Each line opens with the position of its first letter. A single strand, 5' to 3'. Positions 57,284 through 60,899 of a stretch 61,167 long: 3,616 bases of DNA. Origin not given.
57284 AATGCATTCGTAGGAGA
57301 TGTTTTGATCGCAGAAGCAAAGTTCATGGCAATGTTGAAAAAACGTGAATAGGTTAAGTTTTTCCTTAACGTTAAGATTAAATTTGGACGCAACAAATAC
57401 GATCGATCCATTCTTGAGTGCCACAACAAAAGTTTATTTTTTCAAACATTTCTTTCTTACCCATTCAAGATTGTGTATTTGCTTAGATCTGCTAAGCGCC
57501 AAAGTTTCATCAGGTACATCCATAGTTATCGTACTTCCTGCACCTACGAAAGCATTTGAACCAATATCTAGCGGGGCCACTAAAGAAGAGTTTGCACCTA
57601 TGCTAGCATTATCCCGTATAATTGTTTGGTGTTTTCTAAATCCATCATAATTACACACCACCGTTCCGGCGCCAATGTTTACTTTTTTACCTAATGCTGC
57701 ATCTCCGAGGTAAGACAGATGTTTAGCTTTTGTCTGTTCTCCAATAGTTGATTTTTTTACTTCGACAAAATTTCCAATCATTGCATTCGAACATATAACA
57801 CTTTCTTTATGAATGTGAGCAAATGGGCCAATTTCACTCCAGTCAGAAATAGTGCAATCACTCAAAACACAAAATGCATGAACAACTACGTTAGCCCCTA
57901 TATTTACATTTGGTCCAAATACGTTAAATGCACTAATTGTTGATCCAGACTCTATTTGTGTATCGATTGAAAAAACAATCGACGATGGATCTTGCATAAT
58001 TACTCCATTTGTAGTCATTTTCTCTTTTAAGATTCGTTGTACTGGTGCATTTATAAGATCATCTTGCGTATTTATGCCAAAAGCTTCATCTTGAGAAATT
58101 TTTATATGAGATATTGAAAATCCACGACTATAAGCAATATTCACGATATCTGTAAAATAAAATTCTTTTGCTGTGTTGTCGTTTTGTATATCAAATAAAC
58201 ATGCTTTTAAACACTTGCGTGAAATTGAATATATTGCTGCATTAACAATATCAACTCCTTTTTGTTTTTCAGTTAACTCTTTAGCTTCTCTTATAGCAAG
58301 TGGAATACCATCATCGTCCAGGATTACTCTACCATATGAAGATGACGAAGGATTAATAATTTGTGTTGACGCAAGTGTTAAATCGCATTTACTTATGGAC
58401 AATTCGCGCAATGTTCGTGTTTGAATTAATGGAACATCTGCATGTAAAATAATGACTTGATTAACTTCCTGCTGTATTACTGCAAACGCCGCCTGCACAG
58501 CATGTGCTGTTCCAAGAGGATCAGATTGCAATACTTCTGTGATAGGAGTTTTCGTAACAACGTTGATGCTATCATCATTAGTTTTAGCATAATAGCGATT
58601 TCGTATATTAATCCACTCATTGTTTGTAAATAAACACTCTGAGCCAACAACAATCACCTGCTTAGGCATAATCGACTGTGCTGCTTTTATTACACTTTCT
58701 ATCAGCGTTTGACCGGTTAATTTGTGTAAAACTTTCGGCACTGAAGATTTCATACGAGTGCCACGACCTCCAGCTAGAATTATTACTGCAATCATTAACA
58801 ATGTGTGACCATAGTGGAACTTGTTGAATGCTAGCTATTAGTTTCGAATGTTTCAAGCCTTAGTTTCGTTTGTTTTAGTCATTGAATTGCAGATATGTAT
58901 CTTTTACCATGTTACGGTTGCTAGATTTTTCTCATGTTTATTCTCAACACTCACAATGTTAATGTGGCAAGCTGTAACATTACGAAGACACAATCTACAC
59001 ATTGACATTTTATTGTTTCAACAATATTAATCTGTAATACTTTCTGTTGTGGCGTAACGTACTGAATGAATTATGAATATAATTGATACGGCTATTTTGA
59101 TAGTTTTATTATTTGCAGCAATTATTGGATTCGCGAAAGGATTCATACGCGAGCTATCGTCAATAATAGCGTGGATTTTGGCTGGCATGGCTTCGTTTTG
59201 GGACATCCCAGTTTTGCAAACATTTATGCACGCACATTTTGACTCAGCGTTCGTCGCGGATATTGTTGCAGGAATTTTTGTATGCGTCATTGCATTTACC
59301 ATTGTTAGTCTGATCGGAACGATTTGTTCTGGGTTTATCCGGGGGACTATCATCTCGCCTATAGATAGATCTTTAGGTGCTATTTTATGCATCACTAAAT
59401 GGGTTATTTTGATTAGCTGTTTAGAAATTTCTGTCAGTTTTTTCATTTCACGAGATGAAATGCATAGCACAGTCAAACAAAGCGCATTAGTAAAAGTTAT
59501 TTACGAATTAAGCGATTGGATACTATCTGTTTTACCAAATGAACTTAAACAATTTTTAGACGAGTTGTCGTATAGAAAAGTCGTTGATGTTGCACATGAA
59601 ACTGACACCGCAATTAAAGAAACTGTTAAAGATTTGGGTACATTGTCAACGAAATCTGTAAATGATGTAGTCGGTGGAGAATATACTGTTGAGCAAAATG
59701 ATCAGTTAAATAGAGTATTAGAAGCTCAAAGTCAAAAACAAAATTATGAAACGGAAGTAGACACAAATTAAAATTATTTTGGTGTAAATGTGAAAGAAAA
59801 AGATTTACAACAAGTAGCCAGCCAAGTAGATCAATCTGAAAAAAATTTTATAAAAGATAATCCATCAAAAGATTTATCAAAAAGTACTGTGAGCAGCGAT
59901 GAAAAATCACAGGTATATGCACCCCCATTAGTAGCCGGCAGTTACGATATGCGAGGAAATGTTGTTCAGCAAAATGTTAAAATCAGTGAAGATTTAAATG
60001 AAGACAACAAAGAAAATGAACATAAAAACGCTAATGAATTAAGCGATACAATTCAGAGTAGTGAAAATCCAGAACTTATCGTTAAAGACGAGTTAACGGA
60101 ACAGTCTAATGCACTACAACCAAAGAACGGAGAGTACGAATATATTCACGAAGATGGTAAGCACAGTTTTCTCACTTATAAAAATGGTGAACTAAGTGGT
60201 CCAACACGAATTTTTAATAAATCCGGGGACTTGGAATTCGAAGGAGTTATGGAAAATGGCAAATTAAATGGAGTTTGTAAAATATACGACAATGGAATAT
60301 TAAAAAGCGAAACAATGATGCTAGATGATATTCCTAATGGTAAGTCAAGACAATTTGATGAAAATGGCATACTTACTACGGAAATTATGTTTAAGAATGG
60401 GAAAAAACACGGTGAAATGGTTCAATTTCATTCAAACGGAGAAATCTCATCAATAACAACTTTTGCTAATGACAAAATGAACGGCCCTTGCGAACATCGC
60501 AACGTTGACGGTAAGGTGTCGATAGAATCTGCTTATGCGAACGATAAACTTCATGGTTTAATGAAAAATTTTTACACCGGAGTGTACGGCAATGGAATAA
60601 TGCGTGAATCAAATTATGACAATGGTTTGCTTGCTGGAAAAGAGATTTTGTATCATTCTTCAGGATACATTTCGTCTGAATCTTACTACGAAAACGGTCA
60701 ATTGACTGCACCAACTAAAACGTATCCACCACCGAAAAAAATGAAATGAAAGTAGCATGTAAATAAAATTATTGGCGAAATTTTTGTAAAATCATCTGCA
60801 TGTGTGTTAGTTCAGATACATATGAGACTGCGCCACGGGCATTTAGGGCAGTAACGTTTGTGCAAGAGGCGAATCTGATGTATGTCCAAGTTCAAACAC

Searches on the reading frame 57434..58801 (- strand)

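Call 79: search_protein_families(library=pfam, proteins=[window:57434-58801:-], max_evalue=0.00001)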
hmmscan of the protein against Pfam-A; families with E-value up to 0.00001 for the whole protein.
window:57434-58801:- (455 aa): 5 families
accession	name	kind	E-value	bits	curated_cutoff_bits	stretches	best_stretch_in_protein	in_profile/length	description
PF00132.30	Hexapep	-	1.5e-23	81.9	27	2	393-426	2-35/36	Bacterial transferase hexapeptide (six repeats)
PF12804.13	NTP_transf_3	-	7.8e-15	55.9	27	1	6-134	1-107/160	MobA-like NTP transferase domain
PF00483.29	NTP_transferase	-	7.2e-11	42.6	21.2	1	6-221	2-207/245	Nucleotidyl transferase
PF25084.1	LbH_EIF2B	-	8.2e-08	32.6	54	0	276-352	23-91/105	EIF2B subunit epsilon LbH domain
PF01128.25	IspD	-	1.2e-07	32.2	27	1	4-58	1-56/221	2-C-methyl-D-erythritol 4-phosphate cytidylyltransferase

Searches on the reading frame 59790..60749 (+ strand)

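Call 79: search_protein_families(library=pfam, proteins=[window:59790-60749:+], max_evalue=0.00001)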
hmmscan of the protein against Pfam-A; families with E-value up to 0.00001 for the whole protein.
window:59790-60749:+ (319 aa): 1 family
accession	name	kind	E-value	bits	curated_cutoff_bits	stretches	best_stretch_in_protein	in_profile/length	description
PF07661.19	MORN_2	-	4.5e-11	42.1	29.6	0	183-203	2-22/22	MORN repeat variant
